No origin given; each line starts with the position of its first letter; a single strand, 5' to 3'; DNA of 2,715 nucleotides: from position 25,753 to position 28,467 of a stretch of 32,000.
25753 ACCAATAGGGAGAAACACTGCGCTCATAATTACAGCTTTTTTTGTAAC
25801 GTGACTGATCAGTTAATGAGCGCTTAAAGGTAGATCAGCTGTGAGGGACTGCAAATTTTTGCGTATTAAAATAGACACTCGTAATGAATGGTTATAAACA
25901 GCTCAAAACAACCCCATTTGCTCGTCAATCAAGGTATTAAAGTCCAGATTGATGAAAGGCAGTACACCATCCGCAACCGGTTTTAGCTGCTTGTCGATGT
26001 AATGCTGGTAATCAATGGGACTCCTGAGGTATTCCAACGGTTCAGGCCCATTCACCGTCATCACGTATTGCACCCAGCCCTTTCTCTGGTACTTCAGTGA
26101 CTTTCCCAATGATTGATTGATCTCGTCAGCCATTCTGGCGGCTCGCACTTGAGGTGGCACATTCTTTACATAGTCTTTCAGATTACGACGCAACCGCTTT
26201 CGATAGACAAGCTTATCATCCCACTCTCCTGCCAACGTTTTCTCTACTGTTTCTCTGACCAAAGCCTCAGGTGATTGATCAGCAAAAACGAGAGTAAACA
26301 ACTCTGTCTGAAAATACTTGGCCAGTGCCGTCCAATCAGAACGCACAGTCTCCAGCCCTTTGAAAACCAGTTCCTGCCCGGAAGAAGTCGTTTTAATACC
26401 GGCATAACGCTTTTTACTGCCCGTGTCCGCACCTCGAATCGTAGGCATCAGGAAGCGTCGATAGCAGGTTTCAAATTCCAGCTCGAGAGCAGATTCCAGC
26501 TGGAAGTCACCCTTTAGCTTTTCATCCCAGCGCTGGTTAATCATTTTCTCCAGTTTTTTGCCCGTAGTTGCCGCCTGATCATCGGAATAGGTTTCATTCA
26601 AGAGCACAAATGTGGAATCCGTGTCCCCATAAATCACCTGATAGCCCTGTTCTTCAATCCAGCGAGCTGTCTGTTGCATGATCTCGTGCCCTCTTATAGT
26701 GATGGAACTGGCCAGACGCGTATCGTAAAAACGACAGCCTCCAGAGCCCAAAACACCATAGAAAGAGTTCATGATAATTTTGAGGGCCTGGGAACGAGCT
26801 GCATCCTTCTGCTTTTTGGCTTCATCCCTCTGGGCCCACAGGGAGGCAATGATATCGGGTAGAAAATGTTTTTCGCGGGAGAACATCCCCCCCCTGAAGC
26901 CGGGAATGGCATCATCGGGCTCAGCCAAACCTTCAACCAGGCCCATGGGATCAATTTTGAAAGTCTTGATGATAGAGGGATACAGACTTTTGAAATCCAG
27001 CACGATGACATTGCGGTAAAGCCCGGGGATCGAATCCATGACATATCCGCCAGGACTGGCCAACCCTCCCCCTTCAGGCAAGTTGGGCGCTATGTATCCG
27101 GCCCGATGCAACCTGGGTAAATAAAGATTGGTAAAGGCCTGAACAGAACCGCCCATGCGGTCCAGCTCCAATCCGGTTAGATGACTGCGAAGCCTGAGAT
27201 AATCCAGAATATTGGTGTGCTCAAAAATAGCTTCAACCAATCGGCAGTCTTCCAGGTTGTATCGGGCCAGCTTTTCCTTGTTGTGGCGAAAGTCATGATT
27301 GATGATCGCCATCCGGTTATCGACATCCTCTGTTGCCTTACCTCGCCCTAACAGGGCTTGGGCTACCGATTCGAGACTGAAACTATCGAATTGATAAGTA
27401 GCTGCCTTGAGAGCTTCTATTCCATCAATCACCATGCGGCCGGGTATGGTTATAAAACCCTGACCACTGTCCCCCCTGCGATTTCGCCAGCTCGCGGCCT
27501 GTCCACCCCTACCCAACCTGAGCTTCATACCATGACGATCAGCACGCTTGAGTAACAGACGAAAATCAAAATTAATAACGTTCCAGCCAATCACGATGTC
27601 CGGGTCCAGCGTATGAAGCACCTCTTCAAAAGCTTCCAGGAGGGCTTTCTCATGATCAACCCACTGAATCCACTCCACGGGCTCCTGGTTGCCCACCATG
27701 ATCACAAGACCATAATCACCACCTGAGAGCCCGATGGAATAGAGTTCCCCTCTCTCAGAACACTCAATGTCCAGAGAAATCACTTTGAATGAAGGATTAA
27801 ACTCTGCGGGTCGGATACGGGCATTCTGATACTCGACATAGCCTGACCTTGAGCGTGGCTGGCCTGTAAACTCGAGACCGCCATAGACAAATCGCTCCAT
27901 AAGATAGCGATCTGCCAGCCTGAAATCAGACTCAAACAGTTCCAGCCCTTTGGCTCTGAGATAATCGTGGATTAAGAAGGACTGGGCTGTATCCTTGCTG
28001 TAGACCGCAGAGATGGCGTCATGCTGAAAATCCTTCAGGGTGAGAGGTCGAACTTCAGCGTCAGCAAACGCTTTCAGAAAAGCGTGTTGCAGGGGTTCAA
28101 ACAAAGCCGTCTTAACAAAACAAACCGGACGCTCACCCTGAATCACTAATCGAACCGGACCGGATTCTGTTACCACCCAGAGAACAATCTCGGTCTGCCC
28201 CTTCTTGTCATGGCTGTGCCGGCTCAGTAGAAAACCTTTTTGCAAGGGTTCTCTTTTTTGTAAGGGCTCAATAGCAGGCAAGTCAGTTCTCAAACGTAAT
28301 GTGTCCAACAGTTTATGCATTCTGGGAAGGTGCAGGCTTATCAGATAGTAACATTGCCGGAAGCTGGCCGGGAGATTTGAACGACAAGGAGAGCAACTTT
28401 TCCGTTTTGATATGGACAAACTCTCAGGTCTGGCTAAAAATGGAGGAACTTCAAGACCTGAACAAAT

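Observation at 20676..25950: AT-rich cassette island inserted exactly at the polB stop, marked by a duplicated polB 3' terminus and lacking any recombinase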

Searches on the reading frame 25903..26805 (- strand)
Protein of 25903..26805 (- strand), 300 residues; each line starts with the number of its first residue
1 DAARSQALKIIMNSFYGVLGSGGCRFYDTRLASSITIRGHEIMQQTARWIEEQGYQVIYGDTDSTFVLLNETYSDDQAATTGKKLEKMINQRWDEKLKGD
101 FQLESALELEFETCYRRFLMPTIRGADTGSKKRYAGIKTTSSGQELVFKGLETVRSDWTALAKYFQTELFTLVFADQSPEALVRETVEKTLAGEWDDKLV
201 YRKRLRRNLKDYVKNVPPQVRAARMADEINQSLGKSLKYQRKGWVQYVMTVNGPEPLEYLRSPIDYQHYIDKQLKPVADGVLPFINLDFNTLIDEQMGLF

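Call 30: find_related_loci(query=window:25903-26805:-, collection=metagenome_contigs, flank=10000)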
Query window:25903-26805:- (300 aa) in metagenome_contigs; peptide patterns used: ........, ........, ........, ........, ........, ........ (x = any residue, [..] = any of these).
590 stretches matched a pattern; 208 encode a relative of the query (tblastn E <= 1e-3); the best 80 are kept; 80 distinct loci.
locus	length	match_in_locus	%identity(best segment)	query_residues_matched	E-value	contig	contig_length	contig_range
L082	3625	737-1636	68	1-300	7e-145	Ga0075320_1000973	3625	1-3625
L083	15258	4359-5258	71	1-300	1e-138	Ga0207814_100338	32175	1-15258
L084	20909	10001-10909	68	1-300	3e-138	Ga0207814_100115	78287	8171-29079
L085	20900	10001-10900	66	1-300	2e-137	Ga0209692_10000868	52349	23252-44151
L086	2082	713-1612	64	1-300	2e-143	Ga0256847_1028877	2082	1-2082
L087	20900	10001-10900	70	1-300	1e-134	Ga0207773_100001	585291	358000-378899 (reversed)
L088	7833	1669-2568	66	1-300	4e-134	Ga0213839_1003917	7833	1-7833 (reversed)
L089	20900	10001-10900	66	1-300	7e-134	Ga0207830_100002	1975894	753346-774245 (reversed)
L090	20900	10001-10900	66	1-300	1e-133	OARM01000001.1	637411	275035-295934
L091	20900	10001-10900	66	1-300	6e-134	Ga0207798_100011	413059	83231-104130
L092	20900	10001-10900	66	1-300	6e-134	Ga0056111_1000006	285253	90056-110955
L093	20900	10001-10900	65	1-300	3e-133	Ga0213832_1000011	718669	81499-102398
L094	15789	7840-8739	65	1-300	6e-133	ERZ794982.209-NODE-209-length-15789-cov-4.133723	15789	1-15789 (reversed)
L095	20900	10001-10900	67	1-300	8e-133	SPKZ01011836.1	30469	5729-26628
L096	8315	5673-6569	65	1-300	1e-132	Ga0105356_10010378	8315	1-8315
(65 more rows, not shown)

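Call 34: search_protein_families(library=pfam, max_evalue=0.001, proteins=[L084:11025-13472:+, L084:13633-14865:-, L084:14966-16147:+, L084:16198-17118:-, L084:17193-18134:-, L084:18135-18554:-, L083:5533-6414:+, L083:6535-6912:-, L083:6906-7553:-, L083:7788-8474:-])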
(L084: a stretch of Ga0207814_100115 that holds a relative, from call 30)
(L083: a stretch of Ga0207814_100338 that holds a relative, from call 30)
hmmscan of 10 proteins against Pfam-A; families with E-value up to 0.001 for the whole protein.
L084:11025-13472:+ (815 aa): 2 families
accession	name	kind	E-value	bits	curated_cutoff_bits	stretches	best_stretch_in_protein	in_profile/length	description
PF00884.28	Sulfatase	-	1.3e-56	192.5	25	1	87-498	1-299/301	Sulfatase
PF16347.10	SGSH_C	-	3.5e-08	34.2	29.3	1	462-594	17-136/154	N-sulphoglucosamine sulphohydrolase, C-terminal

L084:13633-14865:- (410 aa): 3 families
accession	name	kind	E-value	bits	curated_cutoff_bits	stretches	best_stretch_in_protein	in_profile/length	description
PF00724.26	Oxidored_FMN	-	8.5e-54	183.5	27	1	3-333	2-333/342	NADH:flavin oxidoreductase / NADH oxidase family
PF00977.27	His_biosynth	-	3.3e-05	23.9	23.6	1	282-336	62-116/228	Histidine biosynthesis protein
PF01207.24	Dus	-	0.00058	19.5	20.4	0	189-334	97-226/311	Dihydrouridine synthase (Dus)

L084:14966-16147:+ (393 aa): 1 family
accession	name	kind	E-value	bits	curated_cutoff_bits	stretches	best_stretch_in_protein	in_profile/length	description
PF06314.16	ADC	-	0.00054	20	29.8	1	156-304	20-146/238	Acetoacetate decarboxylase (ADC)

L084:16198-17118:- (306 aa): 6 families
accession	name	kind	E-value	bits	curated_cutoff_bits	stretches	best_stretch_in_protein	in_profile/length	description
PF00561.26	Abhydrolase_1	-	4.5e-29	102.3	25.8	1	54-286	2-238/245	alpha/beta hydrolase fold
PF12146.15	Hydrolase_4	-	1.2e-24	87.4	27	2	53-153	5-108/239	Serine aminopeptidase, S33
PF12697.13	Abhydrolase_6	-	2.4e-18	68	26.3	1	55-266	1-187/217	Alpha/beta hydrolase family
PF00326.27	Peptidase_S9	-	2.2e-09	37.6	22.6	1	185-304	87-206/213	Prolyl oligopeptidase family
PF02129.25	Peptidase_S15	-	4e-05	23.9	23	1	62-261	46-237/262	X-Pro dipeptidyl-peptidase (S15 family)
PF20434.5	BD-FAE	-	0.00033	20.7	26.8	1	242-272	185-215/215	BD-FAE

L084:17193-18134:- (313 aa): 5 families
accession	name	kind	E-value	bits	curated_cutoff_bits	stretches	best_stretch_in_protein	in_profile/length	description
PF01370.27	Epimerase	-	2e-22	80.2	20.9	1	5-213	3-230/240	NAD dependent epimerase/dehydratase family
PF13460.12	NAD_binding_10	-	3.5e-13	50.2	27.2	1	7-99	1-91/184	NAD(P)H-binding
PF04321.23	RmlD_sub_bind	-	3.4e-06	26.8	27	0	87-229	83-221/287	RmlD substrate binding domain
PF00056.29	Ldh_1_N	-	0.00076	20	27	0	4-73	4-81/141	lactate/malate dehydrogenase, NAD binding domain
PF01073.25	3Beta_HSD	-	0.00097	18.7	22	0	5-102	2-113/280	3-beta hydroxysteroid dehydrogenase/isomerase family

L084:18135-18554:- (139 aa): 3 families
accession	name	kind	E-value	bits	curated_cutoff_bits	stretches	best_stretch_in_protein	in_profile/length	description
PF13411.12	MerR_1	-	9e-16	58.2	21.6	1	1-68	1-67/69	MerR HTH family regulatory protein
PF00376.29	MerR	-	1.7e-14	53.8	28.2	1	2-39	1-38/38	MerR family regulatory protein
PF09278.17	MerR-DNA-bind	-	2e-10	41.5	25.4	1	45-106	2-64/65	MerR, DNA binding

L083:5533-6414:+ (293 aa): 4 families
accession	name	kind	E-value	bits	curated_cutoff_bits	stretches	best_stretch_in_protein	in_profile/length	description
PF13650.11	Asp_protease_2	-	4.9e-22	78.9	24.3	2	36-120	2-89/90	Aspartyl protease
PF13975.11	gag-asp_proteas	-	5.2e-14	53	28.2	2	37-118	3-86/92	gag-polyprotein putative aspartyl protease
PF09668.16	Asp_protease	-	4.8e-06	27.1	26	0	33-100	10-81/109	Aspartyl protease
PF00077.25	RVP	-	2.5e-05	25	20.7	1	35-120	7-91/101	Retroviral aspartyl protease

L083:6535-6912:- (125 aa): 0 families

L083:6906-7553:- (215 aa): 1 family
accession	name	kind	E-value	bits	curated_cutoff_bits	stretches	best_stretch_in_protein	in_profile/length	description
PF01510.30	Amidase_2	-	3.4e-18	66.7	26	1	41-201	3-121/131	N-acetylmuramoyl-L-alanine amidase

L083:7788-8474:- (228 aa): 2 families
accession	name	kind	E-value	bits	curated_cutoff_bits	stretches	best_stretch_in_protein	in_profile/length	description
PF01965.30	DJ-1_PfpI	-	1.2e-17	64.7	26.6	1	24-215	10-156/165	DJ-1/PfpI family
PF17124.11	ThiJ_like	-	6e-10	39.7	30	1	23-162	4-157/186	ThiJ/PfpI family-like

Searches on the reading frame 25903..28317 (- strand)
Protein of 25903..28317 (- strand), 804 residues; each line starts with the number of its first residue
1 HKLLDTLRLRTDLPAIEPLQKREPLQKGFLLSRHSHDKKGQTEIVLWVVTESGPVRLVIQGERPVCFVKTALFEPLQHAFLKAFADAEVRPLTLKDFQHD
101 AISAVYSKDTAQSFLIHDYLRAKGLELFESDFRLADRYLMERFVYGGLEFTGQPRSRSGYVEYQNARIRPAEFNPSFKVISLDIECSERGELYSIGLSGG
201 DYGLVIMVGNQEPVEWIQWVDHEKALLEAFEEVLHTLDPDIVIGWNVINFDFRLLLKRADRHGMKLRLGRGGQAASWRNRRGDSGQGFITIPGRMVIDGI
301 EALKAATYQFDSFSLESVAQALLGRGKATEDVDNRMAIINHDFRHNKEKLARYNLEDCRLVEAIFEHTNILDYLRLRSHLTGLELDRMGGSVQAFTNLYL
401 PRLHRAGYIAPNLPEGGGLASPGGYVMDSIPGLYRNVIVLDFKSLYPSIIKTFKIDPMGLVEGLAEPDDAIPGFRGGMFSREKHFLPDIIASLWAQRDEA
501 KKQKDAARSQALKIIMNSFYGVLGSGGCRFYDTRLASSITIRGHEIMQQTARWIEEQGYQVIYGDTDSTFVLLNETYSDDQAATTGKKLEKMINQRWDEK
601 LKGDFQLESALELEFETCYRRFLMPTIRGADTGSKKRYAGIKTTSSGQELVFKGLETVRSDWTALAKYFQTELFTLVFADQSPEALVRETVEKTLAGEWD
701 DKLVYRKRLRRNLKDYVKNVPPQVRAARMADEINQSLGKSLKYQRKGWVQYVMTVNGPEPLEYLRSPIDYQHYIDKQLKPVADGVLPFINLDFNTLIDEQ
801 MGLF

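Call 10: find_related_loci(query=window:25903-28317:-, collection=genome_contigs, flank=10000)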
Query window:25903-28317:- (804 aa) in genome_contigs; peptide patterns used: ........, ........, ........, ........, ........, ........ (x = any residue, [..] = any of these).
498 stretches matched a pattern; 447 encode a relative of the query (tblastn E <= 1e-3); the best 80 are kept; 80 distinct loci.
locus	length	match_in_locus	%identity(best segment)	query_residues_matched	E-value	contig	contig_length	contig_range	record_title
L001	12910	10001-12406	84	7-804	0e+0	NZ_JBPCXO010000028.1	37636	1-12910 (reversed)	MAG: Endozoicomonas sp. isolate MAG_seacave_125 S1Ck127_13895631, whole genome shotgun sequence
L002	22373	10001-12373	81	8-804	0e+0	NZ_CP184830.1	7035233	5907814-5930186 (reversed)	Endozoicomonas sp. ALC020 chromosome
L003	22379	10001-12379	67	25-804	0e+0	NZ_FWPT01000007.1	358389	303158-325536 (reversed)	Parendozoicomonas haliclonae isolate S-B4-1U, whole genome shotgun sequence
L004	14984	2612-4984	66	21-804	0e+0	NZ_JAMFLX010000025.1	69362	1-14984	Parendozoicomonas callyspongiae strain 2012CJ34-2 25, whole genome shotgun sequence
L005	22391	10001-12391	65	18-804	0e+0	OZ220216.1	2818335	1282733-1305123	MAG: uncultured Kistimonas sp. isolate e62b7baa-360e-4d83-a82e-00d00317f5d4 genome assembly, chromosome: 19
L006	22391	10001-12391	65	18-804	0e+0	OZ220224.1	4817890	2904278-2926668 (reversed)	MAG: uncultured Kistimonas sp. isolate 85cdd03d-db34-4338-bc11-e7a22193d3ac genome assembly, chromosome: 1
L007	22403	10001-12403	64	25-804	0e+0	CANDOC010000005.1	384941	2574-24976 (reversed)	Oceanospirillales bacterium XeTr1 genome assembly, contig: NODE_5_length_384941_cov_157.959, whole genome shotgun sequen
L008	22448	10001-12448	64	10-804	0e+0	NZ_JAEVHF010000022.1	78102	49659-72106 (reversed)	Kistimonas asteriae strain KMD 001 NODE_22_length_78102_cov_35.0852, whole genome shotgun sequence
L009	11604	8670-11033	65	24-804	0e+0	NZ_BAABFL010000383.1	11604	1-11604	Kistimonas scapharcae strain JCM 17805 sequence383, whole genome shotgun sequence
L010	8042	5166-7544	64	20-804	0e+0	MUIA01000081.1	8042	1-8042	MAG: Oceanospirillales bacterium LUC14_002_19_P2 _465, whole genome shotgun sequence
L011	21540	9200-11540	67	26-804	0e+0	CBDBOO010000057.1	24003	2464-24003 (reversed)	MAG: Endozoicomonas sp. isolate fbf237cf-7764-407e-80f3-2c6cd29f26dc genome assembly, contig: contig_57, whole genome sh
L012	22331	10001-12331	65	25-804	0e+0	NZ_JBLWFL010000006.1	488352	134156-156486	Microbulbifer sp. SA54 contig_6, whole genome shotgun sequence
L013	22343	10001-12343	64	25-804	0e+0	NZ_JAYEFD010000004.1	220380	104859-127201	Microbulbifer magnicolonia strain GG15 GG15_ctg04, whole genome shotgun sequence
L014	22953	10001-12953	63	25-804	0e+0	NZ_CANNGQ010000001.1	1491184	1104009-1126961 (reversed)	Uncultured Microbulbifer sp. isolate 4-994-1-3Z.fasta NODE_1, whole genome shotgun sequence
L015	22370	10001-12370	61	19-804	0e+0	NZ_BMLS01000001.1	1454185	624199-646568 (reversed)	Bowmanella pacifica strain CGMCC 1.7086 sequence01, whole genome shotgun sequence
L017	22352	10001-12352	64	25-804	0e+0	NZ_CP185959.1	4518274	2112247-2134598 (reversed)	Microbulbifer sp. MCCC 1A16149 chromosome, complete genome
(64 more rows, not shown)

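Call 35: search_protein_families(library=pfam, max_evalue=0.001, proteins=[L017:12555-13949:+, L017:13903-14592:+, L017:14808-15731:+, L014:12420-12797:-, L014:12994-13542:-, L014:14111-14608:-, L002:12613-13839:-])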
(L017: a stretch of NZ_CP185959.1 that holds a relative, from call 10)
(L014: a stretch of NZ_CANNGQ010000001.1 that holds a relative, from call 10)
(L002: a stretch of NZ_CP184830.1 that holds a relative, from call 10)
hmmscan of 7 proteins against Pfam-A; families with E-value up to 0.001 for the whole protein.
L017:12555-13949:+ (464 aa): 1 family
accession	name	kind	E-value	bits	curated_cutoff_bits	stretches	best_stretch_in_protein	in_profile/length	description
PF05694.17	SBP56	-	4.9e-193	642.4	34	1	5-461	2-453/453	56kDa selenium binding protein (SBP56)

L017:13903-14592:+ (229 aa): 0 families

L017:14808-15731:+ (307 aa): 2 families
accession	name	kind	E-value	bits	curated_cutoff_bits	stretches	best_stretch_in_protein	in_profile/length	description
PF24827.1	AstE_AspA_cat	-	1.1e-05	25.5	25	1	80-179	3-109/192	Succinylglutamate desuccinylase/Aspartoacylase catalytic domain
PF00246.29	Peptidase_M14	-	4.1e-05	23.8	21.6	1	70-147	35-136/286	Zinc carboxypeptidase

L014:12420-12797:- (125 aa): 0 families

L014:12994-13542:- (182 aa): 0 families

L014:14111-14608:- (165 aa): 0 families

L002:12613-13839:- (408 aa): 0 families

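Call 83: search_protein_families(library=pfam, max_evalue=0.001, proteins=[window:25903-28317:-])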
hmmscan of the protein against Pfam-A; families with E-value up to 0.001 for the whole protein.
window:25903-28317:- (804 aa): 6 families
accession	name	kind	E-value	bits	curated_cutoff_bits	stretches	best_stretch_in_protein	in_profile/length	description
PF00136.26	DNA_pol_B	-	1.9e-41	142.7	23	1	398-775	18-440/453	DNA polymerase family B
PF03104.25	DNA_pol_B_exo1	-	4.7e-17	62.6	23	1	170-318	57-242/242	DNA polymerase family B, exonuclease domain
PF21474.3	DNApolII_N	-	9.4e-07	29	25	1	28-60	1-33/36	DNA polymerase II, N-terminal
PF03175.18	DNA_pol_B_2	-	2.7e-06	27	25.8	0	475-521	338-384/468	DNA polymerase type B, organellar and viral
PF13482.12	RNase_H_2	-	7.9e-05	23.1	22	1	215-368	32-164/165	RNase_H superfamily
PF22587.1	DNApolII_insertion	-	0.00034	21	27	1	66-124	3-60/61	DNA polymerase II, insertion domain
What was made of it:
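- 25903..28320 (-): polB (DNA polymerase II). The likely start is the Met at 28320. It ends in the beta-clamp-type motif QMGLF. Pfam DNA_pol_B, DNA_pol_B_exo1, DNApolII_N and DNApolII_insertion (call 83).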
